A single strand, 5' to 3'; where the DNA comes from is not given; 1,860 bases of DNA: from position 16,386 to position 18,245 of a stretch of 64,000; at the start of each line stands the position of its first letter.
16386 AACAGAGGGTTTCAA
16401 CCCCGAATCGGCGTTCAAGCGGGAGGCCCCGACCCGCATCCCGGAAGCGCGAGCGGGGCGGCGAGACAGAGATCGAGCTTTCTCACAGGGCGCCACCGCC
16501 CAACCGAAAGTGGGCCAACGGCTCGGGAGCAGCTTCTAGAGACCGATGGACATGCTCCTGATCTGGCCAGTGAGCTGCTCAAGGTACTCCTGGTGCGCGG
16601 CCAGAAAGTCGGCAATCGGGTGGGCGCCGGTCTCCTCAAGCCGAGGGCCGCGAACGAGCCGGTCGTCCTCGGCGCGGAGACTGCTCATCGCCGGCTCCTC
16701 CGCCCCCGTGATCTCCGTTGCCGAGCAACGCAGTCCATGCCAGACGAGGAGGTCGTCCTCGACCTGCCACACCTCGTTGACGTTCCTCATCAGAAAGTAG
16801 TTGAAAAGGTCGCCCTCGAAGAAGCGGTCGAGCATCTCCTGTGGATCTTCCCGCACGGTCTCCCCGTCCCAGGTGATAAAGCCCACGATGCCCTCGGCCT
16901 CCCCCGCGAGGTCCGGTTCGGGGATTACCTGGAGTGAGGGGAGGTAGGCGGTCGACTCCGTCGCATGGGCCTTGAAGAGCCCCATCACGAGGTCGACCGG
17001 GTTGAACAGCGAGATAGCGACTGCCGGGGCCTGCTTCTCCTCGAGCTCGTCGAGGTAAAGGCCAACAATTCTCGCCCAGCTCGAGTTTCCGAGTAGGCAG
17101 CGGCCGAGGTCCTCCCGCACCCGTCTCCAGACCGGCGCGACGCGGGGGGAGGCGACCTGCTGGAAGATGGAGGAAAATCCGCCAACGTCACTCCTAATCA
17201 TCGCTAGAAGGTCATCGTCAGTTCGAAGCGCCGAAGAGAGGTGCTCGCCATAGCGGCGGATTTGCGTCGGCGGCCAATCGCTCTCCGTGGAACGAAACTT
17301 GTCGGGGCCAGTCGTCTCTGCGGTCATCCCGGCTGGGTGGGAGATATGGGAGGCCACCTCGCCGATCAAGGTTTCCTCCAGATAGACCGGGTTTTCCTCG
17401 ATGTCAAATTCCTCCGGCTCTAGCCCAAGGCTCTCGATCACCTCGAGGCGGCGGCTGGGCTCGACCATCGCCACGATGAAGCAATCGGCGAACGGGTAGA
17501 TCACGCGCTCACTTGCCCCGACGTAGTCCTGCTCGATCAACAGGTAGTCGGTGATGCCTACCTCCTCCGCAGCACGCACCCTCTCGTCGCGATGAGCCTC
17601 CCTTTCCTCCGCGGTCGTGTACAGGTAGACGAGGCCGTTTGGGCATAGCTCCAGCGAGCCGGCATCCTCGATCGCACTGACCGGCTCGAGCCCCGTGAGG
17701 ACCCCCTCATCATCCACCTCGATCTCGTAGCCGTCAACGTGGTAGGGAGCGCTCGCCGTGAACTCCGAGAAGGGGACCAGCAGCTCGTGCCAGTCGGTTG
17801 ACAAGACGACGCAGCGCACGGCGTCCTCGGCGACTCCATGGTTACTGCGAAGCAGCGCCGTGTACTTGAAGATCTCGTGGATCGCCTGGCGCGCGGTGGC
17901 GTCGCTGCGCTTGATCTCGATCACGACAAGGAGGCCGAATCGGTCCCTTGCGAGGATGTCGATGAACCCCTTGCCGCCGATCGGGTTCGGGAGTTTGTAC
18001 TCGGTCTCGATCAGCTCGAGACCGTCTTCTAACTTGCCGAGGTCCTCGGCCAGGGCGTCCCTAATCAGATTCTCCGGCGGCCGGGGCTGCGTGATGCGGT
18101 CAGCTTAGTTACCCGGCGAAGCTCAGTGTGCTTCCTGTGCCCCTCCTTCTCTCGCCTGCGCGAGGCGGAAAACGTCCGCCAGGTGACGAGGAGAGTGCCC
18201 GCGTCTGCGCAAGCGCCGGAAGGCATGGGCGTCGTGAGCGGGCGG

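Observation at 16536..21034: HTH / NucS(Shedu)-type nuclease with a large unknown domain / divergent UvrD helicase: candidate undescribed defence cassette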

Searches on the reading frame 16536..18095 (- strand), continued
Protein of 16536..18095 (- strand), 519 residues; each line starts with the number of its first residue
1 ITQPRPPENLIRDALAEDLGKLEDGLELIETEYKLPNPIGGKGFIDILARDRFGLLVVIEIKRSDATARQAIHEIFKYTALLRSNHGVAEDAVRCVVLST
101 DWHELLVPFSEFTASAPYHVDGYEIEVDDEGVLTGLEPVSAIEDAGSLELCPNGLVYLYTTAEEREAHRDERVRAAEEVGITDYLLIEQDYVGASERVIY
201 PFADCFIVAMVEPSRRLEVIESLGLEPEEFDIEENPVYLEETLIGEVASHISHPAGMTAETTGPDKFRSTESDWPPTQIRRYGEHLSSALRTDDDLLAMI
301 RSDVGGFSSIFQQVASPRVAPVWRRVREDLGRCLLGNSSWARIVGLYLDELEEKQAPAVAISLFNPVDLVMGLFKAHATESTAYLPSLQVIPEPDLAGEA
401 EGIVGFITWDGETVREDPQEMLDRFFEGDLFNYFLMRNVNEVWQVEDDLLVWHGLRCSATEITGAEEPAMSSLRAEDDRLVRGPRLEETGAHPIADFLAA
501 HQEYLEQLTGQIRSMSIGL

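Call 42: find_related_loci(query=A1, collection=viral_contigs, flank=7000)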
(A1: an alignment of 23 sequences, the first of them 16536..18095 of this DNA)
Query A1 (519 aa) in viral_contigs; peptide patterns used: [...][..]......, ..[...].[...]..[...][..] (x = any residue, [..] = any of these).
26 stretches matched a pattern; 5 encode a relative of the query (tblastn E <= 1e-3); 5 distinct loci.
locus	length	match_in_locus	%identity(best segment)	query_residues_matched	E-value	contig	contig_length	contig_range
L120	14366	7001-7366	43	7-128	2e-26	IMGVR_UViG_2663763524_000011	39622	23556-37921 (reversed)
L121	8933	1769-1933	36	2-62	7e-6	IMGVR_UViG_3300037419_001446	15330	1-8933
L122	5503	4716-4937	32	43-116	1e-5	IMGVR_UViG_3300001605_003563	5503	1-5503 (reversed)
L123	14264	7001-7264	32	8-98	1e-4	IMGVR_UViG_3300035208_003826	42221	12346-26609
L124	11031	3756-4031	27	22-112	1e-4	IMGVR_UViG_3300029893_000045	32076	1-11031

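Call 56: search_protein_families(library=pfam, alignment_id=A3, max_evalue=0.00001)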
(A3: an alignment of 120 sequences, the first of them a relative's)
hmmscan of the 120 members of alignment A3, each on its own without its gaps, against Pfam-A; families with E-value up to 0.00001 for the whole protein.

A. member 1, L001:8321-9613:+ (431 aa): 1 family
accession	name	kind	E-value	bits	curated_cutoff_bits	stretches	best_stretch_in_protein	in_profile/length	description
PF18742.7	DpnII-MboI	-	3.2e-49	166.8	27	1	283-428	2-149/150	REase_DpnII-MboI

B. families by the number of members that match (of 120 scanned): 160 families (the first 25 are shown)
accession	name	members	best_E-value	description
PF00004.35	AAA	3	1.3e-28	ATPase family associated with various cellular activities (AAA)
PF00069.31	Pkinase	2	6.7e-46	Protein kinase domain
PF13175.12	AAA_15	2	3.1e-44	AAA ATPase domain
PF00239.26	Resolvase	2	5.8e-37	Resolvase, N terminal domain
PF00665.32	rve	2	9.2e-29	Integrase core domain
PF07714.23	PK_Tyr_Ser-Thr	2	9.4e-29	Protein tyrosine and serine/threonine kinase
PF06868.16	DUF1257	2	3e-23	Protein of unknown function (DUF1257)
PF13304.12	AAA_21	2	1.7e-17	AAA domain, putative AbiEii toxin, Type IV TA system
PF07508.19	Recombinase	2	7.4e-17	Recombinase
PF09369.15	MZB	2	3.1e-11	MrfA Zn-binding domain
PF13384.12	HTH_23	2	1.5e-08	Homeodomain-like domain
PF13408.12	Zn_ribbon_recom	2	5.9e-08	Recombinase zinc beta ribbon domain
PF17862.7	AAA_lid_3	2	9.8e-08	AAA+ lid domain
PF13191.12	AAA_16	2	1.6e-06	AAA ATPase domain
PF00271.37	Helicase_C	2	6.5e-06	Helicase conserved C-terminal domain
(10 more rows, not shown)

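Call 57: search_protein_families(library=padloc, alignment_id=A3, max_evalue=1e-10)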
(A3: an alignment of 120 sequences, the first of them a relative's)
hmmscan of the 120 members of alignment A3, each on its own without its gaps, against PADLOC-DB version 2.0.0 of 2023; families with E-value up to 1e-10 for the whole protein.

A. member 1, L001:8321-9613:+ (431 aa): 3 families
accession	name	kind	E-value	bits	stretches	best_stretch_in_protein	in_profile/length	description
PDLC02411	Aga_Helical-REase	-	2e-64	216.1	1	25-426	3-373/378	Class II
PDLC02407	Aga_Helical-REase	-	9.5e-30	102.3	1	77-399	53-360/401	Class II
PDLC02404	Aga_Helical-REase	-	9.8e-27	92.7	1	50-400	27-336/368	Class II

B. families by the number of members that match (of 120 scanned): 260 families (the first 25 are shown)
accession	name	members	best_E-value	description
PDLC02575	DrmA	2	1.9e-288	DrmA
PDLC02567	DrmA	2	2.1e-232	DrmA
PDLC02571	DrmA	2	1.7e-194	DrmA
PDLC02577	DrmA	2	2.4e-173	DrmA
PDLC02568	DrmA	2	5.3e-102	DrmA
PDLC04061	PD-T4-6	2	4e-82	-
PDLC04042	PD-T4-6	2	3.6e-81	-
PDLC04053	PD-T4-6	2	7.9e-70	-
PDLC04043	PD-T4-6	2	1e-67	-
PDLC02583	DrmB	2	2.7e-66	DrmB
PDLC04138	mad6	2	1.2e-65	mads_6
PDLC04052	PD-T4-6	2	2.5e-64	-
PDLC02584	DrmB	2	3.9e-64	DrmB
PDLC04060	PD-T4-6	2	2e-63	-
PDLC04054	PD-T4-6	2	8.8e-62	-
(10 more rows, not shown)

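Call 63: search_dna_similar(query=window:16539-18095:-, collection=plasmids, mode=protein, max_rows=15)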
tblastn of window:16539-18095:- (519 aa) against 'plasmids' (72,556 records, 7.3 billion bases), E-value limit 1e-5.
Records with a match: 9; places in all: 9; records where one place covers at least 80% of the query: 1.
Best place of each record, by identity: <60% 9.
By first word of the organism name: Rhizobium 6; Nonomuraea 1; Pseudoalteromonas 1; Acetobacter 1.
By predicted mobility (MOB-suite, as given by PLSDB): conjugative 5; non-mobilizable 3; mobilizable 1.
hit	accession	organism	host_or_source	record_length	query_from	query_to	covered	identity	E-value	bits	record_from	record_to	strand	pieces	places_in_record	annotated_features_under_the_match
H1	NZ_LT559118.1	Nonomuraea gerenzanensis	-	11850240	6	450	86%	31.3%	5e-44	174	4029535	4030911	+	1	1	none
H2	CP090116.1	Rhizobium leguminosarum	Trifolium ambiguum,Cell culture,Plant ...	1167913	8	353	67%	31.3%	3e-21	105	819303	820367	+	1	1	endonuclease NucS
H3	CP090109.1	Rhizobium leguminosarum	Trifolium ambiguum,Cell culture,Plant ...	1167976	8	353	67%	31.3%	3e-21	105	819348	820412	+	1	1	endonuclease NucS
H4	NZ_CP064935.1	Rhizobium phaseoli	Phaseolus vulgaris,single cell,soil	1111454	8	413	78%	26.2%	7e-18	95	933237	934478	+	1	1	record has no annotation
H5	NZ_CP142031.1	Pseudoalteromonas sp. CuT4-3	whole organism,deep-sea sediment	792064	34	409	72%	26.3%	2e-30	134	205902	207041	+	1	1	endonuclease NucS domain-containing protein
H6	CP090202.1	Rhizobium leguminosarum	Trifolium ambiguum,Cell culture,nodule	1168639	39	353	61%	30.6%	5e-19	99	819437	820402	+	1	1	hypothetical protein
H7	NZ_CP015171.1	Acetobacter ascendens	single cell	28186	8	187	35%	36.1%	2e-19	100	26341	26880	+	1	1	endonuclease NucS domain-containing protein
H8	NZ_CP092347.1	Rhizobium sp. C104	Cell culture,nodule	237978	8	139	25%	40.9%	5e-15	86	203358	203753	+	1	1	endonuclease NucS domain-containing protein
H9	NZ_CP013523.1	Rhizobium phaseoli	Phaseolus vulgaris,Whole ...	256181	8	139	25%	40.9%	5e-15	86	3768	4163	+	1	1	endonuclease NucS domain-containing protein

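Call 67: search_protein_families(library=padloc, alignment_id=A1, max_evalue=0.001)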
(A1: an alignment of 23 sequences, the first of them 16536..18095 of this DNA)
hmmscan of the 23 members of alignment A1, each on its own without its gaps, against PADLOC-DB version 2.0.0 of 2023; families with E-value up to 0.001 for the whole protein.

A. member 1, window:16536-18095:- (519 aa): 1 family
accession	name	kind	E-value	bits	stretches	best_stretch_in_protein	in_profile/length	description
PDLC04916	PDC-S11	-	1.7e-05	22.1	1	8-81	25-93/358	-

B. families by the number of members that match (of 23 scanned): 5 families
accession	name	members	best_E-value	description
PDLC04916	PDC-S11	21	3.5e-09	-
PDLC04909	PDC-S11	12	8e-06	-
PDLC04915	PDC-S11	7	5.7e-05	-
PDLC04913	PDC-S11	6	6.7e-06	-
PDLC04910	PDC-S11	3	3.5e-05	-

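Call 72: list_cluster_members(proteins=[P0001, P0061, P0181, P0009])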
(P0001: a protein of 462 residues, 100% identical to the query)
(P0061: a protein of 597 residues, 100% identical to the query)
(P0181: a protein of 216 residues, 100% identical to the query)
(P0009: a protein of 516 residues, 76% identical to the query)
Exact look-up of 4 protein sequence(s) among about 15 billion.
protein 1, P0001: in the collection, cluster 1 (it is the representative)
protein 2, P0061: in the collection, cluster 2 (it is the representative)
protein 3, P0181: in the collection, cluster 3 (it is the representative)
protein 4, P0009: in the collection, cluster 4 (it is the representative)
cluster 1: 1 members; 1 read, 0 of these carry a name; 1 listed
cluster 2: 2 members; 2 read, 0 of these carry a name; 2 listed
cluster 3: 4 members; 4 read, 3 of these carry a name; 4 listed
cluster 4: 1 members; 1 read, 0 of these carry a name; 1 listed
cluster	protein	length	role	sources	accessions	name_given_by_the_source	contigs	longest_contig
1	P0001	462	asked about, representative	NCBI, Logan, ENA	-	-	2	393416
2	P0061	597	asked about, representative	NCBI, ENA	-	-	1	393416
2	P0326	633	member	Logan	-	-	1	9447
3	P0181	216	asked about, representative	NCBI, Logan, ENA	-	-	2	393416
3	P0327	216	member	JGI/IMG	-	hypothetical protein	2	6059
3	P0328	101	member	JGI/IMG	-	hypothetical protein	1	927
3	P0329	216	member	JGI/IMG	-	hypothetical protein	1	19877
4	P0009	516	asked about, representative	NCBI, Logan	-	-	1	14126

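Call 73: find_encoding_contigs(protein=P0329, flank=8000, max_places=3)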
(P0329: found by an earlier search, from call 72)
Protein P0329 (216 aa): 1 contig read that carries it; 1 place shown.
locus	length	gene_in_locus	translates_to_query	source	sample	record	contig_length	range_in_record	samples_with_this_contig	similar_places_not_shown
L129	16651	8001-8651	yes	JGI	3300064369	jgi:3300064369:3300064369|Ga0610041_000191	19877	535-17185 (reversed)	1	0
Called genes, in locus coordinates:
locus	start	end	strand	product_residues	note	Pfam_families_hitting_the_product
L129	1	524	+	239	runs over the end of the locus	PF05988:DUF899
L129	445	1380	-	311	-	PF09948:PpoB2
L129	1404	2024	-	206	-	PF07040:DUF1326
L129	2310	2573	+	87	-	-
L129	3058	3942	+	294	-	PF00561:Abhydrolase_1, PF12146:Hydrolase_4, PF12697:Abhydrolase_6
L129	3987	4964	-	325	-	PF03476:MOSC_N, PF03473:MOSC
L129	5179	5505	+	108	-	PF13376:OmdA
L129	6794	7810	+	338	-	-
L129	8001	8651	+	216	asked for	-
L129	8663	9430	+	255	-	PF01939:NucS_C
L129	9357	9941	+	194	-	-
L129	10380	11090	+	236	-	PF03793:PASTA (weak)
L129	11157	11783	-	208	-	PF02627:CMD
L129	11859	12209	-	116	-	-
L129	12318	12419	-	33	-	-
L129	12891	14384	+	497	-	PF00171:Aldedh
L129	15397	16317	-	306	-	-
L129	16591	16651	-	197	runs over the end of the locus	?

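Call 87: search_dna_similar(query=window:16539-18095:-, collection=phages, mode=protein, max_rows=10)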
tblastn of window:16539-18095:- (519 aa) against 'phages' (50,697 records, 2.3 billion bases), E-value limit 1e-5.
No match.

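Call 92: search_protein_families(library=pfam, alignment_id=A4, max_evalue=0.00001)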
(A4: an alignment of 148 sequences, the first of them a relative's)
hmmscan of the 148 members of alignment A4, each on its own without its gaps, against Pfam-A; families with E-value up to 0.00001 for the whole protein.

A. member 1, L032:12506-14044:- (512 aa): 5 families
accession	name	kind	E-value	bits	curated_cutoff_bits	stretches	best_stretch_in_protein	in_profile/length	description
PF13649.12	Methyltransf_25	-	1.7e-14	54.7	27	1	337-428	2-96/97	Methyltransferase domain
PF08241.18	Methyltransf_11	-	2.8e-12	47.5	21.2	1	337-432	1-94/95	Methyltransferase domain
PF13489.12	Methyltransf_23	-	8.9e-11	42.2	27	1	327-446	17-124/164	Methyltransferase domain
PF13847.12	Methyltransf_31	-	2.6e-09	37.3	27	1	334-437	5-113/145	Methyltransferase domain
PF08242.18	Methyltransf_12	-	1.5e-07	32.5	30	1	337-428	1-95/98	Methyltransferase domain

B. families by the number of members that match (of 148 scanned): 142 families (the first 25 are shown)
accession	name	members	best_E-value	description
PF04851.21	ResIII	3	2.5e-17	Type III restriction enzyme, res subunit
PF13560.12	HTH_31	3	1.5e-11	Helix-turn-helix domain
PF00149.33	Metallophos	3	4.1e-10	Calcineurin-like phosphoesterase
PF18766.7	SWI2_SNF2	2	1e-68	SWI2/SNF2 ATPase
PF00665.32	rve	2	4.6e-27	Integrase core domain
PF00293.34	NUDIX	2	3e-23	NUDIX domain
PF01841.26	Transglut_core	2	1.7e-21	Transglutaminase-like superfamily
PF12706.13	Lactamase_B_2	2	3.8e-16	Beta-lactamase superfamily domain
PF01381.28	HTH_3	2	1.1e-15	Helix-turn-helix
PF00356.27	LacI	2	1.6e-14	Bacterial regulatory proteins, lacI family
PF13649.12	Methyltransf_25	2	1.7e-14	Methyltransferase domain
PF00583.31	Acetyltransf_1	2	2e-13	Acetyltransferase (GNAT) family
PF00753.33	Lactamase_B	2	2.9e-13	Metallo-beta-lactamase superfamily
PF08241.18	Methyltransf_11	2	2.8e-12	Methyltransferase domain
PF13489.12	Methyltransf_23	2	8.9e-11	Methyltransferase domain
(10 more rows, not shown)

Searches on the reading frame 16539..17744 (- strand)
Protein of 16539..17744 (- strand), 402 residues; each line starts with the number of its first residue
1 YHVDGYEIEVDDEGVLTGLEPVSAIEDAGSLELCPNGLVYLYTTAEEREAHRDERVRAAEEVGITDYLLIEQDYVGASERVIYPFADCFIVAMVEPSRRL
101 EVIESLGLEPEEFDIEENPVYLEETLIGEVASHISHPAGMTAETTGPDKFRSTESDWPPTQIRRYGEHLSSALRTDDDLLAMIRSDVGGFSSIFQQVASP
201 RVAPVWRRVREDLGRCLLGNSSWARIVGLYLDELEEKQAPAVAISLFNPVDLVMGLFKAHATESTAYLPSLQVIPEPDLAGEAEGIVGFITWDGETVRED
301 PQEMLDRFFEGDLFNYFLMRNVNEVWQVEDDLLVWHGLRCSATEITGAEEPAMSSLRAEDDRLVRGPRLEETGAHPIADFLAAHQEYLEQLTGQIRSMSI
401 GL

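Call 51: search_solved_structures(query=A2, max_evalue=1)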
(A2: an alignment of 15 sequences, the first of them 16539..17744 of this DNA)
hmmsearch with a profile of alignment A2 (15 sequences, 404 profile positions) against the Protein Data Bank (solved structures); distinct sequences matched with E-value up to 1: 2.
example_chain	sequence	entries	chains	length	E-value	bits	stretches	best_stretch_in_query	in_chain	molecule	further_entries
3m5r_A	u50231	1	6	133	0.083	14.9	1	246-307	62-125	Nonstructural protein 1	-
6ohy_B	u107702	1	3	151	0.12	14.3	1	286-355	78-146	Envelope glycoprotein gp160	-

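Call 65: search_protein_representatives(alignment_id=A2)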
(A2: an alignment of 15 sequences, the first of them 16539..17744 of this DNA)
Query: 15 sequences, 404 profile positions. Proteins with E-value up to 0.001 (for the whole library): 770; up to 1e-10: 657; up to 1e-30: 393. The best 150 are listed.
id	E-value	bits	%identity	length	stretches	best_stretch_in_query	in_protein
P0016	1.2e-146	505.1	-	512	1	1-402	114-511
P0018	5.1e-144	496.4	-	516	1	1-402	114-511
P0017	6.6e-141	486.2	-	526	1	1-402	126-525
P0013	5.4e-121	420.6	-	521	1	1-402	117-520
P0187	1.7e-113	395.9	-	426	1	1-403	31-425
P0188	4.8e-110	384.5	-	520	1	1-402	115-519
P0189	2.0e-108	379.2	-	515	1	1-390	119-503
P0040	4.1e-108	378.2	-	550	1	2-403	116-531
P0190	3.4e-102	358.7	-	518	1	2-402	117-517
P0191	1.2e-98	347.0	-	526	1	1-403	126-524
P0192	3.8e-98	345.3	-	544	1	1-402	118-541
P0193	9.2e-97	340.8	-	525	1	1-403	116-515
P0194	6.8e-94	331.3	-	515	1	2-403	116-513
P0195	5.7e-93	328.3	-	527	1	1-403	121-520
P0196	2.2e-92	326.4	-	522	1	1-402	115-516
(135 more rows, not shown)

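Call 66: search_protein_families(library=pfam, alignment_id=A2, max_evalue=1)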
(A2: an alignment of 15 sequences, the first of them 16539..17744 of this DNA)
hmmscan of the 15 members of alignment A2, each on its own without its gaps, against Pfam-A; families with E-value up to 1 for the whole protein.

A. member 1, window:16539-17744:- (402 aa): 0 families

B. families by the number of members that match (of 15 scanned): 4 families
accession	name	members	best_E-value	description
PF23515.1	YibY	1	0.02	YibY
PF19419.5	DUF5983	1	0.026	Family of unknown function (DUF5983) C-terminal domain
PF09802.14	Sec66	1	0.031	Preprotein translocase subunit Sec66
PF25377.1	DUF7886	1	0.082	Domain of unknown function (DUF7886)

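Call 76: predict_structure(alignment_id=A2)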
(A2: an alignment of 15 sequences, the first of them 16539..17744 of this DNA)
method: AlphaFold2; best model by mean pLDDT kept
length: 402 residues; sequences in the alignment: 15
mean_pLDDT: 85.2   pTM: 0.54
mean pLDDT of the five models: 85.2, 84.3, 84.1, 83.9, 83.8
residues with pLDDT >= 90: 173; 70-90: 190; 50-70: 27; < 50: 12
segments of 3 or more residues with pLDDT < 50: 187-191, 400-402
pLDDT, mean of each block of 10 residues (from residue 1): 69 85 59 87 93 93 92 91 94 83 78 64 89 87 83 88 88 79 62 74 84 88 95 92 84 90 84 83 87 94 95 88 85 95 88 92 89 89 95 82 41
secondary structure, 60 per line:
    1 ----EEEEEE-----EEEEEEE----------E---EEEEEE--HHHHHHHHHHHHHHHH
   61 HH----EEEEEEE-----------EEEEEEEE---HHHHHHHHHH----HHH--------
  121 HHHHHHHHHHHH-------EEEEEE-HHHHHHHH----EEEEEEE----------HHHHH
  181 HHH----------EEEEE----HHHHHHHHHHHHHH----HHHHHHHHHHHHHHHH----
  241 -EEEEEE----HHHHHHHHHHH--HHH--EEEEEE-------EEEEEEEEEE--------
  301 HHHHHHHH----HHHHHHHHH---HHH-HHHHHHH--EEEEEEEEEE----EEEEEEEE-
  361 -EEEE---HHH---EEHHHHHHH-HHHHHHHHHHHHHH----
elements in order: E5-10 E16-22 E37-42 H45-62 E67-73 E85-92 H96-105 H121-132 E140-145 H147-154 E159-165 H176-183 E194-198 H203-216 H221-236 E242-247 H252-262 E270-275 E283-292 H301-308 H313-321 H329-335 E338-347 E352-359 E362-365 H377-383 H385-398

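Call 79: fold_search(model_id=the predicted structure, library=pdb)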
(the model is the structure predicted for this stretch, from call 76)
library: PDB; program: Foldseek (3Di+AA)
matches with E <= 10: 653; with E <= 0.001: 0
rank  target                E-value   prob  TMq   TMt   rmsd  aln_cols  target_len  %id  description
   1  3bn7                  2.5e-02  0.63  0.14  0.34   7.5       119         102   13  CRYSTAL STRUCTURE OF A DIMERIC FERREDOXIN-LIKE PROTEIN (CC_2267) FROM CAULOBACTER CRESCENTUS CB15 AT 1.64 A RESOLUTION (released 2007-12-25)
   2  8d8l_J                3.6e-02  0.63  0.16  0.35  16.1       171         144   15  Yeast mitochondrial small subunit assembly intermediate (State 3) (released 2022-12-14)
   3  4v5z_Aj               4.0e-02  0.84  0.13  0.44   9.7       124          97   13  Structure of a mammalian 80S ribosome obtained by docking homology models of the RNA and proteins into an 8.7 A cryo- (released 2014-07-09)
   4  9i5x_b                6.5e-02  0.75  0.14  0.43   7.6       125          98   10  Porphyromonas gingivalis 70S ribosome (W83 Strain) (released 2025-08-20)
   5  5ixu                  7.3e-02  0.30  0.12  0.30   9.7       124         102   14  Crystal structure of an uncharacterized NIPSNAP domain protein from Burkholderia xenovorans (released 2016-03-30)
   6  6xj5_F                8.2e-02  0.38  0.14  0.14   9.4       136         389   11  Carboxypeptidase G2 modified with a versatile bioconjugate for metalloprotein design (released 2021-06-30)
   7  5aj3_J                8.6e-02  0.80  0.14  0.39  12.1       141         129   15  Structure of the small subunit of the mammalian mitoribosome (released 2015-04-22)
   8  8csq_H                9.1e-02  0.75  0.15  0.40  12.8       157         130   16  Human mitochondrial small subunit assembly intermediate (State B) (released 2022-12-14)
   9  1ysj_B                9.1e-02  0.25  0.12  0.13  15.6       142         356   14  Crystal Structure of Bacillus Subtilis YXEP Protein (APC1829), a Dinuclear Metal Binding Peptidase from M20 Family (released 2005-03-22)
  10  6slo_C                9.7e-02  0.51  0.14  0.23   7.6       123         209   13  Crystal structure of PUF60 UHM domain in complex with 7,8 dimethoxyperphenazine (released 2020-09-09)
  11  4v4b_AJ               1.0e-01  0.66  0.13  0.44   8.8       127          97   10  Structure of the ribosomal 80S-eEF2-sordarin complex from yeast obtained by docking atomic models for RNA and protein (released 2014-07-09)
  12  7mpy_B                1.0e-01  0.41  0.12  0.12  11.4       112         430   17  Crystal structure of cytosolic HPPK-DHPS from A.thaliana (released 2021-12-08)
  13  6zm9                  1.0e-01  0.23  0.14  0.31  12.6       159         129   10  PHAGE SAM LYASE IN COMPLEX WITH S-METHYL-5'-THIOADENOSINE (released 2021-02-24)
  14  3bf4_A                1.1e-01  0.47  0.14  0.36   7.7       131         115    8  Crystal structure of an ethd-like protein (reut_b5694) from ralstonia eutropha jmp134 at 2.10 A resolution (released 2007-12-04)
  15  5mnt_D                1.1e-01  0.03  0.08  0.08  35.7       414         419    9  Bacteriophage Qbeta maturation protein (released 2017-01-11)
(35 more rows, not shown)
